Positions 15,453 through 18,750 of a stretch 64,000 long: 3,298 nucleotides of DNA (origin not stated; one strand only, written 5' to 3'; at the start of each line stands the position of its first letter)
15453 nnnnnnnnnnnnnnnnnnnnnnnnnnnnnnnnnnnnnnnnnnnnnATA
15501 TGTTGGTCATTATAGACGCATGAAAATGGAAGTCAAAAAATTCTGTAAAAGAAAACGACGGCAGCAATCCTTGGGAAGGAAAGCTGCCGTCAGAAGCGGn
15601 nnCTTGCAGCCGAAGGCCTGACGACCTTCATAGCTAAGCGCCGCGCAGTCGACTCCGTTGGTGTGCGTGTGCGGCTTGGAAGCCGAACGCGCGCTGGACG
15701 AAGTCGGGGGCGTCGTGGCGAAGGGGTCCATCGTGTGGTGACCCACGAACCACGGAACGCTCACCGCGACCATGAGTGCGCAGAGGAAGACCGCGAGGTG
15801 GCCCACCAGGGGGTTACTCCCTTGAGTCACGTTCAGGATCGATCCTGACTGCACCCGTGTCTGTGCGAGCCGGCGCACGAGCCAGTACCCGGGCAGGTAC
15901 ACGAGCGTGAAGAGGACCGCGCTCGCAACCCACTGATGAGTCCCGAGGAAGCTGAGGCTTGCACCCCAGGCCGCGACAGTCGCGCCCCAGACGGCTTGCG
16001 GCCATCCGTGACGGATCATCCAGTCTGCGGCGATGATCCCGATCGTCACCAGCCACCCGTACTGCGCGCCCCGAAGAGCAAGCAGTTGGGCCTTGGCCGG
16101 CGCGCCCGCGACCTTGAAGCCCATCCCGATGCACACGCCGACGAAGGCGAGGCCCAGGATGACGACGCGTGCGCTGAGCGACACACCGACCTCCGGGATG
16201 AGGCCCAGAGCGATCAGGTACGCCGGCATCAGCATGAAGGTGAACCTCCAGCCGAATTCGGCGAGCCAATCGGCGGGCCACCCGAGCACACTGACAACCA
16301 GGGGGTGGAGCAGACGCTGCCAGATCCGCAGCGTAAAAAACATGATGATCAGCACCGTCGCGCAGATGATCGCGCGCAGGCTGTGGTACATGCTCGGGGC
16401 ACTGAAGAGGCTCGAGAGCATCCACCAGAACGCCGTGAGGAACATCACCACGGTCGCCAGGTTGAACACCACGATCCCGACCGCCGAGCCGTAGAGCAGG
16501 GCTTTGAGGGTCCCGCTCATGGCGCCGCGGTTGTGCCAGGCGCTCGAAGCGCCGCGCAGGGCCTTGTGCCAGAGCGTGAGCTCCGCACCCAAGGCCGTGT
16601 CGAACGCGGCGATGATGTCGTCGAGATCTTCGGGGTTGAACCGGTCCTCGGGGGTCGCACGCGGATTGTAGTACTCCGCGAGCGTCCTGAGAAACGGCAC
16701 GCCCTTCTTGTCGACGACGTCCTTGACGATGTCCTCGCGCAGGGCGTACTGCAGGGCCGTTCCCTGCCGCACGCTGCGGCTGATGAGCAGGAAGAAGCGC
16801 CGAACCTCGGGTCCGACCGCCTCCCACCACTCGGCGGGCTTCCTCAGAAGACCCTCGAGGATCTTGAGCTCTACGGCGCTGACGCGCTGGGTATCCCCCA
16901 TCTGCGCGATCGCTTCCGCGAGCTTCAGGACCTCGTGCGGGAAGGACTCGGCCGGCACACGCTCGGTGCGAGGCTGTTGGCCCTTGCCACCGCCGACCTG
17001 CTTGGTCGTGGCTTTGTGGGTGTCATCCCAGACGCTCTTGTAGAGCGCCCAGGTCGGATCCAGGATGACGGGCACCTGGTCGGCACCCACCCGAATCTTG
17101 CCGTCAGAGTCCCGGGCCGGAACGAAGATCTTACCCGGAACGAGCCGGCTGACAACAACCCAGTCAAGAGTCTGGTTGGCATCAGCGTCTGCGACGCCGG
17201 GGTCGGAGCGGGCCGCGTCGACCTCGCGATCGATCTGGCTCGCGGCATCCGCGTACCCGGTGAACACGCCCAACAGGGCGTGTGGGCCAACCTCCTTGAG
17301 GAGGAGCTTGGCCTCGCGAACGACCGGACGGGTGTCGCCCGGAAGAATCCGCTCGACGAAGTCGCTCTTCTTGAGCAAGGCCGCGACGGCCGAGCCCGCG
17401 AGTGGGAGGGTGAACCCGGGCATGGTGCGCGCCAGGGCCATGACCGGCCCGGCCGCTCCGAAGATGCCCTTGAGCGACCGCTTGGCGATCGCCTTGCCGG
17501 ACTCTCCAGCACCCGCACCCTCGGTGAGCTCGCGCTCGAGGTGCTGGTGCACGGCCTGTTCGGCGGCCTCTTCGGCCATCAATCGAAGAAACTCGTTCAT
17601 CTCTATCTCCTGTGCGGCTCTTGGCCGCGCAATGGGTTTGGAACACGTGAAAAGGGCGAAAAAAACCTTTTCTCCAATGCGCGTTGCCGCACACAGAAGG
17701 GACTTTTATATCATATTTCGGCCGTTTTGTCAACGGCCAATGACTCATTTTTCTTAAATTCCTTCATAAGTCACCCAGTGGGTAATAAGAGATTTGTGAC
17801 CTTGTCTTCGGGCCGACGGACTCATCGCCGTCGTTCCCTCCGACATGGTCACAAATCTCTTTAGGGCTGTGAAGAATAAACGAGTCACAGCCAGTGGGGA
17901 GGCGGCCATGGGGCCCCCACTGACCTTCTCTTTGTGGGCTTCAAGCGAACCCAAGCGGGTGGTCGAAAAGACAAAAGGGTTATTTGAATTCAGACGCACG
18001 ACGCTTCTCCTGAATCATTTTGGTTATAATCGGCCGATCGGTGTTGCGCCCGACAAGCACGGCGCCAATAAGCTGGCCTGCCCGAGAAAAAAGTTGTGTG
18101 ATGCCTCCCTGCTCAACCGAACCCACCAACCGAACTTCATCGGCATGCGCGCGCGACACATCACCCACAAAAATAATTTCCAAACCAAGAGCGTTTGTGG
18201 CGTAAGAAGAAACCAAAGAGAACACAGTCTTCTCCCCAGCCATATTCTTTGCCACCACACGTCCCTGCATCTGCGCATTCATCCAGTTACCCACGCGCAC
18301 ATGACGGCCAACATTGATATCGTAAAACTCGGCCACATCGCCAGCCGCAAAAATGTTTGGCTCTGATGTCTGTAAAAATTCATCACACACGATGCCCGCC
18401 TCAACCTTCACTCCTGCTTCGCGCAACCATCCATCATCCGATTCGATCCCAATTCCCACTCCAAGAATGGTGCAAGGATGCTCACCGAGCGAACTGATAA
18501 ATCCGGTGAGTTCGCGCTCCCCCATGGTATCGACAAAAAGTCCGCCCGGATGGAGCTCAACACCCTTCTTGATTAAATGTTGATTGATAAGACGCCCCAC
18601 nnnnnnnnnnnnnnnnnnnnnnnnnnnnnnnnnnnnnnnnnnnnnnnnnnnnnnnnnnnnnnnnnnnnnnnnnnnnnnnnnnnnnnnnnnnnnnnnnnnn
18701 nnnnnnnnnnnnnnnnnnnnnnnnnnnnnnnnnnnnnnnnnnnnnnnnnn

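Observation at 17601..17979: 380-bp noncoding region packed with perfect inverted repeats and a duplicated 13-mer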

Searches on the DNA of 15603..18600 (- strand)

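Call 3: search_rna_families(source=window, start=17000, end=18600, threshold=evalue, max_evalue=10, show_alignments=3)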
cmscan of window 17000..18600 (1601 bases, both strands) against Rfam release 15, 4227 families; matches with E-value up to 10: 3.
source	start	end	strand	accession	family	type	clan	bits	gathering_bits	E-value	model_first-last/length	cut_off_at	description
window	17573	17657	+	RF01410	BsrC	Gene; sRNA;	-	20.3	38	1.1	1-87/87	no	BsrC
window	17096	17160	-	RF03684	mir-1990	Gene; miRNA;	-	15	63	5.4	1-75/75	no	mir-1990 microRNA precursor family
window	18358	18390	-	RF01642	ceN54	Gene; snRNA; snoRNA; CD-box;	-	14.7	60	7.9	1-68/68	no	Caenorhabditis snoRNA ceN54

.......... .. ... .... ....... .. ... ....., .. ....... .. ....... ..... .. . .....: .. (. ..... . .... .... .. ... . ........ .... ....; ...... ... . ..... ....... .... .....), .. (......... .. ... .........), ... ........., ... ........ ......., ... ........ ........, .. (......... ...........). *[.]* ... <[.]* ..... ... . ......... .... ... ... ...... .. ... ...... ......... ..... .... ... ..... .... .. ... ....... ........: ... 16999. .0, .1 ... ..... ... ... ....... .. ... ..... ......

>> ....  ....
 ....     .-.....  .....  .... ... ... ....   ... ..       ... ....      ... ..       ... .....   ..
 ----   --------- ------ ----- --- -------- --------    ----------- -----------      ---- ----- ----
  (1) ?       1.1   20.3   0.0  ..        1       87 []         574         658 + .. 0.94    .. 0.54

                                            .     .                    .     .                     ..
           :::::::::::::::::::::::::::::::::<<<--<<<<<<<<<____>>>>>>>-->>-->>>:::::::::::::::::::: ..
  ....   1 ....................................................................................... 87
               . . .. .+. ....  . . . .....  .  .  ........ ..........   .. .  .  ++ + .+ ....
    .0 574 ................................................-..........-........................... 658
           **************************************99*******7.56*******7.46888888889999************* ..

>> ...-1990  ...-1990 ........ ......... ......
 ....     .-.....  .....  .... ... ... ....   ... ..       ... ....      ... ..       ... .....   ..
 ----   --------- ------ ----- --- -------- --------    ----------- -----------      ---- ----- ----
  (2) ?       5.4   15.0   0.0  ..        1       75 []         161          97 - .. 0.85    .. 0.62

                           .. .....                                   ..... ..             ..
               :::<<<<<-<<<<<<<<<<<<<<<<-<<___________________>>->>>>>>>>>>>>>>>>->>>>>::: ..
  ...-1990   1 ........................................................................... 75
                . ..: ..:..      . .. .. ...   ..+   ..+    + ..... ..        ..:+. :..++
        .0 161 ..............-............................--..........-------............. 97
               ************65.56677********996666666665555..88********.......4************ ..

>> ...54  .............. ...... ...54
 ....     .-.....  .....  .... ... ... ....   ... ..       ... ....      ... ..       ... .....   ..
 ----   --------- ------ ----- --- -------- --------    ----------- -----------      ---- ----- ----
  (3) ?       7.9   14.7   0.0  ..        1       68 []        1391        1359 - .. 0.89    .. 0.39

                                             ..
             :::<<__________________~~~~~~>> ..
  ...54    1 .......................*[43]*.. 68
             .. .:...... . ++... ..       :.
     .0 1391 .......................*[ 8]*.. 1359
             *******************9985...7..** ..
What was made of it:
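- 17601..17699 (-): Structured 5' leader, about 100 nt, of the 666-aa gene (ATG at 17600-17598). The 5' end is inferred from the promoter and has not been mapped. No Rfam match on this strand (call 3).
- On Any Rfam 15 family: The best hit in 17000-18600 is BsrC at 20.3 bits against a gathering score of 38, E 1.1, on the wrong (+) strand (call 3).
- No ligand-type Rfam family matches (call 3).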

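Call 54: build_rna_model(alignment_id=A3, structure=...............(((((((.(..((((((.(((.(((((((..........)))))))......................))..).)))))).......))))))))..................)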
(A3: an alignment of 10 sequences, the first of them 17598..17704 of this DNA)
Model R1 built from alignment A3 (10 sequences, 128 columns); structure: as given.
model positions 105; base pairs 24; branch points 0; effective number of sequences 2.68; information 0.59 bits per position. Calibrated on 0.2 Mb of random sequence (short: E-values are rough).
structure used (alignment columns):
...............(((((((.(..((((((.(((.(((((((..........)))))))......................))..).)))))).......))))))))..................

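Call 55: search_with_rna_model(model_id=R1, sources=[window, L001, L004, L005, L006, L007, L008, L009, L010, L028], max_evalue=1, make_alignment=true)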
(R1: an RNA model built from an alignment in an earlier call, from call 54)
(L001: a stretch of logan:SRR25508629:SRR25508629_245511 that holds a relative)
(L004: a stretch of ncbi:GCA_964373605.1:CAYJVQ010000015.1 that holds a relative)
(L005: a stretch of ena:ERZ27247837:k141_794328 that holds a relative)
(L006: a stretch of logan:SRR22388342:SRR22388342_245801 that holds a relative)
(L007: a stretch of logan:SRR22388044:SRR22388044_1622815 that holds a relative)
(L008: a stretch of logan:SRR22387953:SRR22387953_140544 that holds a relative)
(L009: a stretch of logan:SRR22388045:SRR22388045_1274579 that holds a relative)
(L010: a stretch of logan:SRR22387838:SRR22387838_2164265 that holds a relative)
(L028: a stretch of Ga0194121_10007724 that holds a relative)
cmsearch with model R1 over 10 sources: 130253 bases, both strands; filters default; matches with E-value up to 1: 14.
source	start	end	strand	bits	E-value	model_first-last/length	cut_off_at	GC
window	17598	17707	-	95.7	6.6e-25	1-105/105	no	0.52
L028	2693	2795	-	92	7.7e-24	1-105/105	no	0.55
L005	4140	4244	+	87.8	1.2e-22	1-105/105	no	0.45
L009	923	1046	+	87.6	1.3e-22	1-105/105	no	0.48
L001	4311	4432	+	84.4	1.1e-21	1-105/105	no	0.52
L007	171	283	+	83.2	2.4e-21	1-105/105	no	0.48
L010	955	1057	+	73.4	1.4e-18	1-105/105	no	0.44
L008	150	268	+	69.8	1.5e-17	1-105/105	no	0.51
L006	766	855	+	59.5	1.2e-14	1-105/105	no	0.52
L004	2418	2517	+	53.4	6.5e-13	1-105/105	no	0.51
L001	4311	4430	-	16.9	0.014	1-105/105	no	0.52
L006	767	852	-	15.4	0.037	1-105/105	no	0.52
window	17597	17647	+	12.1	0.32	1-105/105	no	0.57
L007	171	257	-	10.4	0.99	1-105/105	no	0.45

Alignment A4: 14 matches aligned to the model, 179 columns, each read 5' to 3' on its own strand. Consensus structure (alignment columns), stored with it:
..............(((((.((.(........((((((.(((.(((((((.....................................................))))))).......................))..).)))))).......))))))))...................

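Call 56: search_with_rna_model(model_id=R1, sources=[window, L001, L004, L005, L006, L007, L008, L009, L010, L028], max_evalue=0.00001, make_alignment=true)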
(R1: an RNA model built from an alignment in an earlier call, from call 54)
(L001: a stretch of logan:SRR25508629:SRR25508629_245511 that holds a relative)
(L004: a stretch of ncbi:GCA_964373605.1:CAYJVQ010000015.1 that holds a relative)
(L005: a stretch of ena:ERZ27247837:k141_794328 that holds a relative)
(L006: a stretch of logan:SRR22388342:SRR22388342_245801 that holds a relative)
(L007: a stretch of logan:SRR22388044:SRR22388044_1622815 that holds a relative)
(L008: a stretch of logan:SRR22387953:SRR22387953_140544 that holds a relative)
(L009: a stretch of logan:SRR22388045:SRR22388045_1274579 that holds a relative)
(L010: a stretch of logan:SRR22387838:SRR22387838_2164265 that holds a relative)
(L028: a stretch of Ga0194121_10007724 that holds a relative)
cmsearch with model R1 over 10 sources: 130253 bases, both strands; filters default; matches with E-value up to 0.00001: 10.
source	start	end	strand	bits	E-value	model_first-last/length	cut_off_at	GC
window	17598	17707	-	95.7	6.6e-25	1-105/105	no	0.52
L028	2693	2795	-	92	7.7e-24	1-105/105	no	0.55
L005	4140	4244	+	87.8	1.2e-22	1-105/105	no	0.45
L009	923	1046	+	87.6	1.3e-22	1-105/105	no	0.48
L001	4311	4432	+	84.4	1.1e-21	1-105/105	no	0.52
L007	171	283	+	83.2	2.4e-21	1-105/105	no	0.48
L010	955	1057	+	73.4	1.4e-18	1-105/105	no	0.44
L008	150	268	+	69.8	1.5e-17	1-105/105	no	0.51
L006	766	855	+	59.5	1.2e-14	1-105/105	no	0.52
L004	2418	2517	+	53.4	6.5e-13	1-105/105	no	0.51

Alignment A5: 10 matches aligned to the model, 129 columns, each read 5' to 3' on its own strand. Consensus structure (alignment columns), stored with it:
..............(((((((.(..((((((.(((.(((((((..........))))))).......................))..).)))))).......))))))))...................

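Call 59: search_dna_similar(query=window:17735-17985:+, collection=phages, mode=distant, max_evalue=0.1)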
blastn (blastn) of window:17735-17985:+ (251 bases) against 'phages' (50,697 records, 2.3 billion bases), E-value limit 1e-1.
No match.

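Call 60: search_dna_similar(query=window:17735-17985:+, collection=plasmids, mode=distant, max_evalue=0.1)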
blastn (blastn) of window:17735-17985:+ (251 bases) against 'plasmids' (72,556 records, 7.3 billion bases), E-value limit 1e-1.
No match.

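Call 62: search_rna_families(sources=[L012, L013, L011, L021, L026, L027, L001, L028], threshold=gathering)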
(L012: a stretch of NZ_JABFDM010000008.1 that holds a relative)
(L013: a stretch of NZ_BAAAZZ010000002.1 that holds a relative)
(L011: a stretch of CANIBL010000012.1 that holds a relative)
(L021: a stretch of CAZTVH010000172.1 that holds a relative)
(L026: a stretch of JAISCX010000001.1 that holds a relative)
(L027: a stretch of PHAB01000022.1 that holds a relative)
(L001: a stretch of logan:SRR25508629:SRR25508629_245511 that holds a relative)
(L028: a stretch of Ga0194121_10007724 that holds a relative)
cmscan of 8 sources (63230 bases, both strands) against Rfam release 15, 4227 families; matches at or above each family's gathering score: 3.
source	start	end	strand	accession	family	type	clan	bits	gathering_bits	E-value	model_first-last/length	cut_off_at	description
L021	1049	1121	+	RF00005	tRNA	Gene; tRNA;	CL00001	67.5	29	1.5e-12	1-71/71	no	tRNA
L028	7819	7890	+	RF00005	tRNA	Gene; tRNA;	CL00001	64.5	29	9.8e-12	1-71/71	no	tRNA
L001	1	54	-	RF00005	tRNA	Gene; tRNA;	CL00001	35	29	0.0014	1-52/71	3'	tRNA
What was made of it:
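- On Any Rfam 15 family: Only tRNAs were found in the related loci (call 62).
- No Rfam family was found in the window or in relatives (calls 3, 62).
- Tried and rejected: Rfam at E<=10 over 17000-18600, and at gathering threshold over eight related or hit loci: nothing relevant (calls 3, 62).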

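Call 85: search_with_rna_model(model_id=R1, sources=[L029, L030, L031], max_evalue=1, show_alignments=3)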
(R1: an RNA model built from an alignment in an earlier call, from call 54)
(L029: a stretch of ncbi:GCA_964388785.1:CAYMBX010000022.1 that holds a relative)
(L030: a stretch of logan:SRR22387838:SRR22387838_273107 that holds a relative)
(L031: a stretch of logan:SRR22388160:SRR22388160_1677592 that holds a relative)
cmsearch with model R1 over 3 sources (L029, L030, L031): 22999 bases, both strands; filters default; matches with E-value up to 1: 5.
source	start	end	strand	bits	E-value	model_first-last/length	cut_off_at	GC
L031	2770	2872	+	84.7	1.6e-22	1-105/105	no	0.47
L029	4888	4999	+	63.1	2e-16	1-105/105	no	0.53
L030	4048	4130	+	45.6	1.9e-11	1-105/105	no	0.61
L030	4051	4129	-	14.7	0.011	1-105/105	no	0.61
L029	4887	4999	-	12.6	0.041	1-105/105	no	0.53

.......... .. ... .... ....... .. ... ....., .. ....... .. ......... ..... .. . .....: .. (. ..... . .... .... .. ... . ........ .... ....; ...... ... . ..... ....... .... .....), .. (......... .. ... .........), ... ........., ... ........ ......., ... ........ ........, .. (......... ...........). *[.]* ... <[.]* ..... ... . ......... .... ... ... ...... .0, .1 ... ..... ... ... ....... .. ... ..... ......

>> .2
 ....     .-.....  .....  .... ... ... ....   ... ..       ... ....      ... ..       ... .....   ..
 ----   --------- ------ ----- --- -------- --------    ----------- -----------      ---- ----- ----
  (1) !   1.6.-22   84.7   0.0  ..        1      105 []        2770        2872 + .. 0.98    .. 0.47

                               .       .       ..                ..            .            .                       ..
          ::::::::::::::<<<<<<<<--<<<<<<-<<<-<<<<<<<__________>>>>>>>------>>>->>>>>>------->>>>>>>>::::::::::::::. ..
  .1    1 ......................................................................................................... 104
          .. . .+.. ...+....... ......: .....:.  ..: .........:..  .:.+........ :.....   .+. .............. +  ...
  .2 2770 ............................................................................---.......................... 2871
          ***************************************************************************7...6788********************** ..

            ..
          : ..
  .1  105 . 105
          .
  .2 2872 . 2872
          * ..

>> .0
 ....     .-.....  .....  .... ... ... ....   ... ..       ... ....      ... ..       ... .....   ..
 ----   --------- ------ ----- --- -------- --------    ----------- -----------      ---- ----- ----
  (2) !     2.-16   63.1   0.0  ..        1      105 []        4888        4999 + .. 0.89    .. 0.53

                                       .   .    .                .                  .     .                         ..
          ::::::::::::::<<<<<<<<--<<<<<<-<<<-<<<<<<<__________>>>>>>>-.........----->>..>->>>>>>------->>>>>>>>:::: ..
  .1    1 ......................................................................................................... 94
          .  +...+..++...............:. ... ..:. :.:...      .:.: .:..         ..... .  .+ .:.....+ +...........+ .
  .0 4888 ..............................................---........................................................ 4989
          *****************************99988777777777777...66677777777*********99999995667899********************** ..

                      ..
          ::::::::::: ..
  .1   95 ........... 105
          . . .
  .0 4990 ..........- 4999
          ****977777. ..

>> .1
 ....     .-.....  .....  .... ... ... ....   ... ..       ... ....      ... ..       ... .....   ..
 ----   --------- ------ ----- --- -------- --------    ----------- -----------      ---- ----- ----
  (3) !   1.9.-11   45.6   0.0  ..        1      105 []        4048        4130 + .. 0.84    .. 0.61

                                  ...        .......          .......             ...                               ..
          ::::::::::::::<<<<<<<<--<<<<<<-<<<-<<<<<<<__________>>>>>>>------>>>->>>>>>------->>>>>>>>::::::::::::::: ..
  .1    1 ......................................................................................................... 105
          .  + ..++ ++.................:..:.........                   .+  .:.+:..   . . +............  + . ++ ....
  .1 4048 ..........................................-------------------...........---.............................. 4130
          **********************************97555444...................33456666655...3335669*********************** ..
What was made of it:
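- It finds none elsewhere in the 64-kb window or in the other sequence held for those family loci, about 150 kb in total including the window (calls 55, 85).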
